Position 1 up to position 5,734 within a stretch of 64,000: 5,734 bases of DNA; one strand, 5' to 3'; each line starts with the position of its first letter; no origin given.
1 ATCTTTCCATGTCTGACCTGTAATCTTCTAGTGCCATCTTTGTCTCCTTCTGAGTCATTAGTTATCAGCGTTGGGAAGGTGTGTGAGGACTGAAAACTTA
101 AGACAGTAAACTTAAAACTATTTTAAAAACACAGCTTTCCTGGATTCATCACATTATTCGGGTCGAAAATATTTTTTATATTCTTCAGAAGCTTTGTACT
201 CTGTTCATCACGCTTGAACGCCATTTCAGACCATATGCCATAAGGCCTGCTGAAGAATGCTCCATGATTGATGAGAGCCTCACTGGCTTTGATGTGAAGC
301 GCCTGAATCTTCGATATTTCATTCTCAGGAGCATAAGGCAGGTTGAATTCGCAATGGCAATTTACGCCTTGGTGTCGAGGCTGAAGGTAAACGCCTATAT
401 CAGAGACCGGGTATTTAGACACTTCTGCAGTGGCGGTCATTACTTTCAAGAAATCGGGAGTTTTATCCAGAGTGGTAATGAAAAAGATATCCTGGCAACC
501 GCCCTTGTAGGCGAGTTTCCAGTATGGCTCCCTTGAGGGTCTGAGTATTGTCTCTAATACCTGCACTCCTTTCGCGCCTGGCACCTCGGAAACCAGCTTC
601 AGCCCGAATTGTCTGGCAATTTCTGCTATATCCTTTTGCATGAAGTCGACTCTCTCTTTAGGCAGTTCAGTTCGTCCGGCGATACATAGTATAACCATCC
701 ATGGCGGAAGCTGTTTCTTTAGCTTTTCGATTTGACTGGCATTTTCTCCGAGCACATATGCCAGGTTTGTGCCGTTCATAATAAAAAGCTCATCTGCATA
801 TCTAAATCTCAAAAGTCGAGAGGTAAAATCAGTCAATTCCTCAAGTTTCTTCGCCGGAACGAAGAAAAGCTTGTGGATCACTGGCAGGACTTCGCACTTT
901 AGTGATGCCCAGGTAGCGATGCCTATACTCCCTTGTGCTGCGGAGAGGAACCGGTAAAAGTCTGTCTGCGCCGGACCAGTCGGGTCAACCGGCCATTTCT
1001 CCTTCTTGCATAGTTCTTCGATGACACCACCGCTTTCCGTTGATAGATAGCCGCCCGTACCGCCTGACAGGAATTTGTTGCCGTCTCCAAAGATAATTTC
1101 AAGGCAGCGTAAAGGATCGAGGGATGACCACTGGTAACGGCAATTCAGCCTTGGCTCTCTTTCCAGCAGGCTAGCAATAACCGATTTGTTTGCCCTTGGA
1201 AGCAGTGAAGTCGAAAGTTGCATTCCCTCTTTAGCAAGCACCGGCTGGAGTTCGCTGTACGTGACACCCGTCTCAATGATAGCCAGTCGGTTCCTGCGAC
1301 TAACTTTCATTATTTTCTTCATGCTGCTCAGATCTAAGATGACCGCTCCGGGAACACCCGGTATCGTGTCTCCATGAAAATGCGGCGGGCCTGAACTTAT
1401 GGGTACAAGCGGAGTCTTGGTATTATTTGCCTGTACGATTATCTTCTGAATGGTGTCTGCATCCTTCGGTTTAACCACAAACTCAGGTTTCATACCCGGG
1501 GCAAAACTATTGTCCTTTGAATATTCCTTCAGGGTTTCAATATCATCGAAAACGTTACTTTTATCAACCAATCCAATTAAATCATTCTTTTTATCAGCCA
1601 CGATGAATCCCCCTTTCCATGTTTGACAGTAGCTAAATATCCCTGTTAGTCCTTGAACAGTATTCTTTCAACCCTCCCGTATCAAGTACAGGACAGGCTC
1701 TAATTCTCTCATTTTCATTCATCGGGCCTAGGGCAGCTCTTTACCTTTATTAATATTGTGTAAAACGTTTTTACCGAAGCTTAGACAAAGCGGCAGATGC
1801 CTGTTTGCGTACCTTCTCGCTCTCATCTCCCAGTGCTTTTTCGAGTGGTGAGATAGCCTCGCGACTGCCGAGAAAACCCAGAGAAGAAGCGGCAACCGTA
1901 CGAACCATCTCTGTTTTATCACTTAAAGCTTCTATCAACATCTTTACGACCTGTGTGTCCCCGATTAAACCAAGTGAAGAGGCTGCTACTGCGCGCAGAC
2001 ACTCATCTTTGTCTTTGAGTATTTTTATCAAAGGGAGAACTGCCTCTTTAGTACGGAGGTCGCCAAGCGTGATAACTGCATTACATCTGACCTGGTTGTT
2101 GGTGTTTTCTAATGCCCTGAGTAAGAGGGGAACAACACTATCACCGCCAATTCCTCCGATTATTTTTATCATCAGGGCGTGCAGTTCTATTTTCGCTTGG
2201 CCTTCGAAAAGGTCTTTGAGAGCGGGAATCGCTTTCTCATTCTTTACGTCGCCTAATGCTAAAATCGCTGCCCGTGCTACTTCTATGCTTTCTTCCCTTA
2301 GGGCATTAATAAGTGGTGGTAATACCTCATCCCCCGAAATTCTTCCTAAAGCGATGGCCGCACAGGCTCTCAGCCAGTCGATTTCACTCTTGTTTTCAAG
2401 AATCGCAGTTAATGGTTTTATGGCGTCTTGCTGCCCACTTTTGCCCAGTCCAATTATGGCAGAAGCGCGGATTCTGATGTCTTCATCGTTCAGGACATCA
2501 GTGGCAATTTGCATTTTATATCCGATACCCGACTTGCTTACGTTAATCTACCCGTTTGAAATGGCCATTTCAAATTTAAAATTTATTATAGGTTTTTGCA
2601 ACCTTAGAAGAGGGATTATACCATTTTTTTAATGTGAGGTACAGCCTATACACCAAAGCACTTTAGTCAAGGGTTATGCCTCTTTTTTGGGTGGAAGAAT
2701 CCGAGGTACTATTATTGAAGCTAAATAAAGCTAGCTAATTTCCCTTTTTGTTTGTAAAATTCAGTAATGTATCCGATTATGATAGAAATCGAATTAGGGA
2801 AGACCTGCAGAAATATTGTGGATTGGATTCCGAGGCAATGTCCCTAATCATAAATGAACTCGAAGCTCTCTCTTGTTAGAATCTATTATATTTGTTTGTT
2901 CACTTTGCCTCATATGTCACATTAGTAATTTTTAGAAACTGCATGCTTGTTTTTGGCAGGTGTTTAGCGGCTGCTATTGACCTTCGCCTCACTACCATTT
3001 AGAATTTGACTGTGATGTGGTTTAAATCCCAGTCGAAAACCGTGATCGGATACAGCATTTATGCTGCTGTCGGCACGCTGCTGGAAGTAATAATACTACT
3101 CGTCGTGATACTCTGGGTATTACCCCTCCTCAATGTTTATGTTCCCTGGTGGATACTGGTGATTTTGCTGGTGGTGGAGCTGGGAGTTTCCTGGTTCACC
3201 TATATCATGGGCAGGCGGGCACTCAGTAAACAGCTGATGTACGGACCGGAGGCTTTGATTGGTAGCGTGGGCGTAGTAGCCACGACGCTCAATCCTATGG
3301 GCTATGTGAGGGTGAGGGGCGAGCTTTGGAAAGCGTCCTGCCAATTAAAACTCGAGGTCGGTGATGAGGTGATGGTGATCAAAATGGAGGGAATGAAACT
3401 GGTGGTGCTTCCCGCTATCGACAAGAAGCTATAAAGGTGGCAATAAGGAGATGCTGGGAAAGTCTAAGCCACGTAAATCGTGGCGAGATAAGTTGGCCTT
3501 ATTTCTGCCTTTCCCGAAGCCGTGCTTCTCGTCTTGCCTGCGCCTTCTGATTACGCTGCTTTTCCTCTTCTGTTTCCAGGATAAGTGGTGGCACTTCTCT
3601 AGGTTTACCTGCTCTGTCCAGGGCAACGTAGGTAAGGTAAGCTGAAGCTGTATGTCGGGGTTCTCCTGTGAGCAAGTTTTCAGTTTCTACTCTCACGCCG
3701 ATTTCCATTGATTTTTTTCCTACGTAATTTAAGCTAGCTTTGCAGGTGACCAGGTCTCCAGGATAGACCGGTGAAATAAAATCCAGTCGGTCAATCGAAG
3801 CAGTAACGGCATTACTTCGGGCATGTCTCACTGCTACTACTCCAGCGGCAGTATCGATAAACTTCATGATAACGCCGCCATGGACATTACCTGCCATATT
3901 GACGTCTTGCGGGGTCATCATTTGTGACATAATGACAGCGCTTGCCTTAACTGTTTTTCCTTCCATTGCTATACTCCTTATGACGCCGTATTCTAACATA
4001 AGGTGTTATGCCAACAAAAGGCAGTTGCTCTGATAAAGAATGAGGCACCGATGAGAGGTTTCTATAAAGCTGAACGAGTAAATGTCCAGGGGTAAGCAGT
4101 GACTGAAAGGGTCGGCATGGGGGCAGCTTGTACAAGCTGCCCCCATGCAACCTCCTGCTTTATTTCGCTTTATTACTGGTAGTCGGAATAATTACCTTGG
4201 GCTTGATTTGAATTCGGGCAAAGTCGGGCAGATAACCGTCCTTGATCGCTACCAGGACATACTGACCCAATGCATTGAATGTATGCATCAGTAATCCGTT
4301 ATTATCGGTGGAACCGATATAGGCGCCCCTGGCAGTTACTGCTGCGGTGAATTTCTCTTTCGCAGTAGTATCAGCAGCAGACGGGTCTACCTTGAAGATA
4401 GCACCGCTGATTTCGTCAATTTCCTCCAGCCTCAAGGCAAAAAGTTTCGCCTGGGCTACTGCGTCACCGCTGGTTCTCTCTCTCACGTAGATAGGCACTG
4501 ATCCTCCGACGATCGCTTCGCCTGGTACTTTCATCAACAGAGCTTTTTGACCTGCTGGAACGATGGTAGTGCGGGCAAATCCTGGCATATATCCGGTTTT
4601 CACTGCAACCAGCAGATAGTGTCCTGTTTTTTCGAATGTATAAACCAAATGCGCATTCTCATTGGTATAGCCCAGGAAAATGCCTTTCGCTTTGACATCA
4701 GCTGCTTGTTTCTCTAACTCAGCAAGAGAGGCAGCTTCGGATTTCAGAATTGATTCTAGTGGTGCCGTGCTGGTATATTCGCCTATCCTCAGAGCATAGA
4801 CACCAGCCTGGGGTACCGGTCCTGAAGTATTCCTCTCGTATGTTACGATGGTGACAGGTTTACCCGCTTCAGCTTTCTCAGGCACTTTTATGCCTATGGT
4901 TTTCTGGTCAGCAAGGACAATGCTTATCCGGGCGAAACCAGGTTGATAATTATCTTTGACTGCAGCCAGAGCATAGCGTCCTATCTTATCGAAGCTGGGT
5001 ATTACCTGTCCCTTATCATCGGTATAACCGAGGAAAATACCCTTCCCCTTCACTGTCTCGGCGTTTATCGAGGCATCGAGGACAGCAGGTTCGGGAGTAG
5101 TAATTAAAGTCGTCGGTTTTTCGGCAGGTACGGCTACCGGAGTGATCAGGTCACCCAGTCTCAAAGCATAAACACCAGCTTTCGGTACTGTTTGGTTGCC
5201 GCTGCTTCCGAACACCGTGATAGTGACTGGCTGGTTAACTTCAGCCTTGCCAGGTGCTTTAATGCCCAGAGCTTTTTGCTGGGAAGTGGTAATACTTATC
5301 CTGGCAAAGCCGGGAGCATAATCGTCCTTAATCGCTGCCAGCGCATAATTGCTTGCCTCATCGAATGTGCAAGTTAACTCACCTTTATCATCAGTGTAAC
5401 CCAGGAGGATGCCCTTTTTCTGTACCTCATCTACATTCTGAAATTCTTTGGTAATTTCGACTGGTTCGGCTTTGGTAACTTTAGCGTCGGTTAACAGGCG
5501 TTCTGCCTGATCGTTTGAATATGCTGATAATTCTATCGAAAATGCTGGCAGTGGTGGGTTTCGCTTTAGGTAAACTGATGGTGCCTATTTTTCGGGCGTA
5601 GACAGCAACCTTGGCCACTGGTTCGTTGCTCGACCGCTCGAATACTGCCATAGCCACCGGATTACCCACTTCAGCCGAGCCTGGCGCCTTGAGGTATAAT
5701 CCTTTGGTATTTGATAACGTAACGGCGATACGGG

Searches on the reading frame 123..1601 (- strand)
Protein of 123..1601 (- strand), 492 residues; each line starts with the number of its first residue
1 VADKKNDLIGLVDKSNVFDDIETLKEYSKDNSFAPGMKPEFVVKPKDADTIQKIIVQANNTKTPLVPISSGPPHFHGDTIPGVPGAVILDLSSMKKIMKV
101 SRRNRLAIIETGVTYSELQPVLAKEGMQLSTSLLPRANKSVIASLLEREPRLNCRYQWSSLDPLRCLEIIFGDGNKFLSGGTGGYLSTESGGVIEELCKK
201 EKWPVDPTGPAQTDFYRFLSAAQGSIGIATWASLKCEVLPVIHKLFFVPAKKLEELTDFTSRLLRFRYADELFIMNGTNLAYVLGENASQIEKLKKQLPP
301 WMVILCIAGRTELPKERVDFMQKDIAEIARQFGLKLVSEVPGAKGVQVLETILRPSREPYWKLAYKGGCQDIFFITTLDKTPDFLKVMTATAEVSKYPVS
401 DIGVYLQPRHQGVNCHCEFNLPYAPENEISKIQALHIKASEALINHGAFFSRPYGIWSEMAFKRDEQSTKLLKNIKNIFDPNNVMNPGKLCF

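Call 40: search_protein_families(library=pfam, max_evalue=0.001, proteins=[window:123-1601:-])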
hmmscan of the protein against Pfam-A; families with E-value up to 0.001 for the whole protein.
window:123-1601:- (492 aa): 2 families
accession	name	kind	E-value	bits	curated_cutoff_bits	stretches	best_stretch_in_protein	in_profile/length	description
PF01565.28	FAD_binding_4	-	9e-15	55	26.4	1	39-147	1-106/139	FAD binding domain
PF02913.24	FAD-oxidase_C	-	1.2e-05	25.6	21.2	1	459-490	217-248/248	FAD linked oxidases, C-terminal domain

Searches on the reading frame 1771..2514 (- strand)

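Call 40: search_protein_families(library=pfam, max_evalue=0.001, proteins=[window:1771-2514:-])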
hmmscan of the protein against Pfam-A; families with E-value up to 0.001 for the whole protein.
window:1771-2514:- (247 aa): 10 families
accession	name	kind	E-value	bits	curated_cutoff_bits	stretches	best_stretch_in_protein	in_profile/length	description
PF13646.12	HEAT_2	-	5.5e-47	158.4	27.7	4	161-243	3-87/88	HEAT repeats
PF03130.22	HEAT_PBS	-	1.4e-30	102.7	20.9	0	142-168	1-27/27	PBS lyase HEAT-like repeat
PF02985.28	HEAT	-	1.1e-25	87.7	23.5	0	127-153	1-27/31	HEAT repeat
PF13513.12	HEAT_EZ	-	5.5e-19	68.6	27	0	126-151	28-53/55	HEAT-like repeat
PF00514.29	Arm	-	7e-13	48.6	20.6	0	64-88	13-37/41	Armadillo/beta-catenin-like repeat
PF12717.13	Cnd1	-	1.1e-11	45.5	26.4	0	142-213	2-83/162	non-SMC mitotic condensation complex subunit 1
PF01347.28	Vitellogenin_N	-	2.1e-06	27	24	0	94-169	458-542/590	Lipoprotein amino terminal region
PF01602.26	Adaptin_N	-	6.2e-06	25.5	37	0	9-184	89-292/524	Adaptin N terminal region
PF21581.3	SCD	-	0.00031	21.4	27.5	0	187-219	29-61/75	Stromalin conservative domain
PF25786.1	HEAT_GCN1_C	-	0.00034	21.1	27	0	62-91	66-95/151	GCN1-like, C-terminal HEAT repeats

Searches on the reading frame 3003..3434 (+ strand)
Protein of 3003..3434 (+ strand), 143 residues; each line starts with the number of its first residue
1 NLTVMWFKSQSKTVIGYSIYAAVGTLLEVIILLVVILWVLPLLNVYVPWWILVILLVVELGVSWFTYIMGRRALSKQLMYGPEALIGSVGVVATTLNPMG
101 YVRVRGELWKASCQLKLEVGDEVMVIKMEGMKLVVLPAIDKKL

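Call 40: search_protein_families(library=pfam, max_evalue=0.001, proteins=[window:3003-3434:+])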
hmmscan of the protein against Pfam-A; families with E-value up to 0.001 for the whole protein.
window:3003-3434:+ (143 aa): 1 family
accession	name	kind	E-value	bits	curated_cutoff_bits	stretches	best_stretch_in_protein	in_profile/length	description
PF01957.25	NfeD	-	9.6e-17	61.4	29.1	1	83-135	2-55/57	NfeD-like C-terminal, partner-binding domain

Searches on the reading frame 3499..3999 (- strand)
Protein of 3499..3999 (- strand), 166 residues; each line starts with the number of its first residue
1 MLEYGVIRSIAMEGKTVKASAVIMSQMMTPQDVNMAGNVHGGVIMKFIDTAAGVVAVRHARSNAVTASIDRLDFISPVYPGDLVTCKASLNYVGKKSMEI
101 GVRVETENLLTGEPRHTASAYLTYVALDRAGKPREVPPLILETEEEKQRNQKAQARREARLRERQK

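Call 40: search_protein_families(library=pfam, max_evalue=0.001, proteins=[window:3499-3999:-])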
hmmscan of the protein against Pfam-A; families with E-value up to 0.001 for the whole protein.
window:3499-3999:- (166 aa): 1 family
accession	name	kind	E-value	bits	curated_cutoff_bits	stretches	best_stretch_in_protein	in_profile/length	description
PF03061.28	4HBT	-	1.2e-21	77.2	20.6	1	37-108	2-74/79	Thioesterase superfamily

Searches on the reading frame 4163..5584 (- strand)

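Call 18: search_protein_families(library=pfam, max_evalue=0.01, proteins=[window:4163-5584:-])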
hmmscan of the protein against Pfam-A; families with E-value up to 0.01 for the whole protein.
window:4163-5584:- (474 aa): 1 family
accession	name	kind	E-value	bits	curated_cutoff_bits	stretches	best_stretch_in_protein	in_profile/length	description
PF10794.15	DUF2606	-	1.1e-05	25.7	25.4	0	170-212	70-112/134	Protein of unknown function (DUF2606)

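Call 51: search_protein_families(library=ncbifam, proteins=[window:4163-5584:-], max_evalue=0.001)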
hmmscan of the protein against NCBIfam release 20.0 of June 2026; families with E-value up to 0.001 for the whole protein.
window:4163-5584:- (474 aa): 1 family
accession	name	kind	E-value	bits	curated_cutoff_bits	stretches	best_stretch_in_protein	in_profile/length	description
NF008885.0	PRK11917.1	equivalog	6.1e-05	22.7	373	0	56-90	200-234/259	bifunctional adhesin/ABC transporter aspartate/glutamate-binding protein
